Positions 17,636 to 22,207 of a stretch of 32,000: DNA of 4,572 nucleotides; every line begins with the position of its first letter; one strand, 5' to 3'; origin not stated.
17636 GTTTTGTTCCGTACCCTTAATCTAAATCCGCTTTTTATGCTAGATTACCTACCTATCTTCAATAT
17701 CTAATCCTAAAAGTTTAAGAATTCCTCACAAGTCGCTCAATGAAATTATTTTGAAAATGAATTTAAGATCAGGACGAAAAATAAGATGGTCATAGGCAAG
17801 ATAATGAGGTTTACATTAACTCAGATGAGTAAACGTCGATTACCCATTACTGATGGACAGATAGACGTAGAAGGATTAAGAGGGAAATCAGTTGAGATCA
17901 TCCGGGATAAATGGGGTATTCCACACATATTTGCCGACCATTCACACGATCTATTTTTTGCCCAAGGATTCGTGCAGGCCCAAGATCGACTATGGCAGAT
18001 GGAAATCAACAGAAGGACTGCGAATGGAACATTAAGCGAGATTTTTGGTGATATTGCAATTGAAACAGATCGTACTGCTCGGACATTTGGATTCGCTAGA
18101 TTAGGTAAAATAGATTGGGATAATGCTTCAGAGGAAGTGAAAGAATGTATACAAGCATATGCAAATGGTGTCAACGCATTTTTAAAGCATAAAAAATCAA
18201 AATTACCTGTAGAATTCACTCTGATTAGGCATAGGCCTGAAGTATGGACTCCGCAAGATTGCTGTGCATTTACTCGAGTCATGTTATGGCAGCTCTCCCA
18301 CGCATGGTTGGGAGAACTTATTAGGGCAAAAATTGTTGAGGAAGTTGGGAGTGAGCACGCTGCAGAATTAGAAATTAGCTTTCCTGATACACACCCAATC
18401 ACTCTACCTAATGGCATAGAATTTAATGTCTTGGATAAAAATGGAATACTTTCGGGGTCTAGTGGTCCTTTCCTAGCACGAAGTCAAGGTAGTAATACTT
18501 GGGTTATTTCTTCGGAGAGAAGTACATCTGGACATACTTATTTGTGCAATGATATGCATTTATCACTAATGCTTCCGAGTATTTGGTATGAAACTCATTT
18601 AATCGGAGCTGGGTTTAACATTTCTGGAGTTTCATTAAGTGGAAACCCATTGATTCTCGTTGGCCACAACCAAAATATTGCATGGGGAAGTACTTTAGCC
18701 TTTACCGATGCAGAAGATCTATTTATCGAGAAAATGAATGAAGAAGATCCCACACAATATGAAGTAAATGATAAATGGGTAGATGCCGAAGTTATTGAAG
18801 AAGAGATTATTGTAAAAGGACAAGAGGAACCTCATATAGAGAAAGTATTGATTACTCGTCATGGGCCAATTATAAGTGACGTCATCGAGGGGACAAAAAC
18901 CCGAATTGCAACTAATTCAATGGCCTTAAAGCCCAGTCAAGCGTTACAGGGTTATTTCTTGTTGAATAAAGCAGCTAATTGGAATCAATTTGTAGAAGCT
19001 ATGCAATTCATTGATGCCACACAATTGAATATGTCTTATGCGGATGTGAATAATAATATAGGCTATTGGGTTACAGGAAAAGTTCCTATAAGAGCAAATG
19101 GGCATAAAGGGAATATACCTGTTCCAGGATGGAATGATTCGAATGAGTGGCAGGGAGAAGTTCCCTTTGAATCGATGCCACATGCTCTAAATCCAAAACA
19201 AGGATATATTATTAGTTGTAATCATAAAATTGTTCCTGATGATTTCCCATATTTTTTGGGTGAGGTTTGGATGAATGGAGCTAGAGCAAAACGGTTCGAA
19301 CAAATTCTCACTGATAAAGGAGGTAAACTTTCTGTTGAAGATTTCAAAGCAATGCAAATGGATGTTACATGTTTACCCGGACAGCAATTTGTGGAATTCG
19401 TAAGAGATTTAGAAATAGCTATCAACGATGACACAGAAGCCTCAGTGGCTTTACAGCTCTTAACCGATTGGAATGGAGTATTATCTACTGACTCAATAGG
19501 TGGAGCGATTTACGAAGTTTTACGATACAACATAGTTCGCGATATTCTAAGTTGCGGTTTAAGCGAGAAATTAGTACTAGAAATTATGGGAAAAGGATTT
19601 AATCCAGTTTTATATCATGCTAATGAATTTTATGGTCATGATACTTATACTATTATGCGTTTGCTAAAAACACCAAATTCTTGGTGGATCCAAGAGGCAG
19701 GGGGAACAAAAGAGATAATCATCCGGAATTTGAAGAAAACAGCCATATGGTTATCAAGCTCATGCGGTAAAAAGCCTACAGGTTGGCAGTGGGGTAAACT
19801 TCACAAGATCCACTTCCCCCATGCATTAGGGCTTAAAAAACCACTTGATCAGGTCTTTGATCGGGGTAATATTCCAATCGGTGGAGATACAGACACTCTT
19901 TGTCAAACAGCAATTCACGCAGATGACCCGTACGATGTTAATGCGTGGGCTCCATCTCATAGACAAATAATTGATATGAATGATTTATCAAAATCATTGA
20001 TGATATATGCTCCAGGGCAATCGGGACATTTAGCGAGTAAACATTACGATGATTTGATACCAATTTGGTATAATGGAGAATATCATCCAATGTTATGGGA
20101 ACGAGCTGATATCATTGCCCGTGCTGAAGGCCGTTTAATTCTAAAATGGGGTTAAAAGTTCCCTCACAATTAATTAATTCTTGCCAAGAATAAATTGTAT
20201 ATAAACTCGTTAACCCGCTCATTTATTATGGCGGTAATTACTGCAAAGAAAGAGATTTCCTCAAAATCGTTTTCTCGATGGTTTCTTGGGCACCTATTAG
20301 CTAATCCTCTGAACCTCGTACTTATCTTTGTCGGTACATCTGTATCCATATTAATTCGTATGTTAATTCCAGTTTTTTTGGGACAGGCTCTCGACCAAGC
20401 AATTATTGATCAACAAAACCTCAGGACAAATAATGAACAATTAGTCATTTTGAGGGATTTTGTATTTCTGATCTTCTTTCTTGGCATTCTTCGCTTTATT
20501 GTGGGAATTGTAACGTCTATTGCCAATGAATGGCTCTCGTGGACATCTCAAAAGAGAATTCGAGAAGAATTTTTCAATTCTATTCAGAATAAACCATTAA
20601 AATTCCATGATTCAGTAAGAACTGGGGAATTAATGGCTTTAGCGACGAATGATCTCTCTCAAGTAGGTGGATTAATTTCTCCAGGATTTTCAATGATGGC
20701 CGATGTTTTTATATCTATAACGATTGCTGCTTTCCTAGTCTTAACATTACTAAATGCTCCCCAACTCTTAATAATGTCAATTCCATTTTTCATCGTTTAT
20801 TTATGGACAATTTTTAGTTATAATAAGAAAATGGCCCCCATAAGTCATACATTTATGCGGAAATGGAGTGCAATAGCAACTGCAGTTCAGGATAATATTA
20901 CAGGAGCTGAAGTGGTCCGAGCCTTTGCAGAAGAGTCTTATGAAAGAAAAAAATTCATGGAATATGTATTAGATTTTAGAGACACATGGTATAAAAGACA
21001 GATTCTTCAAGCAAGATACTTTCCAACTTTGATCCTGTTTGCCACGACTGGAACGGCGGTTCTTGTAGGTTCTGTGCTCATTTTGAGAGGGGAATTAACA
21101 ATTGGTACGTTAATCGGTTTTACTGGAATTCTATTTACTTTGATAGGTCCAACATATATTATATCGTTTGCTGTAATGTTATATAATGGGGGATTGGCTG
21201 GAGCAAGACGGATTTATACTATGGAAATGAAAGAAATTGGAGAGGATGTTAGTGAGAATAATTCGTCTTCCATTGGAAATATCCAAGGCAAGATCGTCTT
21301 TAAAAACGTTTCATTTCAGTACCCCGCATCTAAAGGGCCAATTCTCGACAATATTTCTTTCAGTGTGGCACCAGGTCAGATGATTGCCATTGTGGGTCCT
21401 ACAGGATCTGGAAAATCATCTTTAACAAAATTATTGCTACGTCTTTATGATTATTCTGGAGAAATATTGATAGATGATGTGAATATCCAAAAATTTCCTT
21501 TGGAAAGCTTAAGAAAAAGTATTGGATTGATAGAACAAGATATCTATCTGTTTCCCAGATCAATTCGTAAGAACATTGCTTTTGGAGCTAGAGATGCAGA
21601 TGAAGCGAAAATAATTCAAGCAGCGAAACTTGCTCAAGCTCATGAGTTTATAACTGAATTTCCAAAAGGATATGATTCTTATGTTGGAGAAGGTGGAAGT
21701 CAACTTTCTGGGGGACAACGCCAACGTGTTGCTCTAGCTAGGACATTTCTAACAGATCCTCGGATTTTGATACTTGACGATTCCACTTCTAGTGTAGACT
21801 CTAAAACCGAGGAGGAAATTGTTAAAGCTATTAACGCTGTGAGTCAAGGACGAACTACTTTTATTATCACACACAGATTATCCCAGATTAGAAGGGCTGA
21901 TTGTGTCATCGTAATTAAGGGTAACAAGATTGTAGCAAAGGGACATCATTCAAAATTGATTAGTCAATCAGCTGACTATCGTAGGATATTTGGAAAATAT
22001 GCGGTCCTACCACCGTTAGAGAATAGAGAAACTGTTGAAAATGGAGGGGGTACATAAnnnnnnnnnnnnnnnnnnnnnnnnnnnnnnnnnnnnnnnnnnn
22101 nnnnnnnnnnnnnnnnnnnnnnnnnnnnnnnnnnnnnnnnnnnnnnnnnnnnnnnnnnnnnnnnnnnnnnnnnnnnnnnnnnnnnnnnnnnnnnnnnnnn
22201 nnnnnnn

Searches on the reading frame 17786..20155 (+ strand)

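Call 15: search_protein_families(library=pfam, proteins=[window:17786-20155:+], max_evalue=0.001)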
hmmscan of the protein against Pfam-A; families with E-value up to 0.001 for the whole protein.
window:17786-20155:+ (789 aa): 1 family
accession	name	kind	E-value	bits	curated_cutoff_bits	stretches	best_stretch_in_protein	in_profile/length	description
PF01804.23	Penicil_amidase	-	5.8e-213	710.1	21.3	1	35-776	1-673/675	Penicillin amidase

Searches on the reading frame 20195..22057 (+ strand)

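Call 15: search_protein_families(library=pfam, proteins=[window:20195-22057:+], max_evalue=0.001)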
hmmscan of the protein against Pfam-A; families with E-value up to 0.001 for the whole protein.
window:20195-22057:+ (620 aa): 5 families
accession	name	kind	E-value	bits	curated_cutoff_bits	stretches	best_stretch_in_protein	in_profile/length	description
PF00664.28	ABC_membrane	-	8.4e-34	117.9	28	1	42-319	2-273/274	ABC transporter transmembrane region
PF00005.33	ABC_tran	-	1.8e-32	113.3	25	1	384-532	1-137/137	ABC transporter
PF02463.25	SMC_N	-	4e-07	30.1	40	0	429-575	116-212/220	RecF/RecN/SMC N terminal domain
PF13304.12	AAA_21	-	0.00014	22.5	27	0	397-468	2-65/304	AAA domain, putative AbiEii toxin, Type IV TA system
PF13401.12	AAA_22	-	0.00031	21.5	27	0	395-532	6-95/130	AAA domain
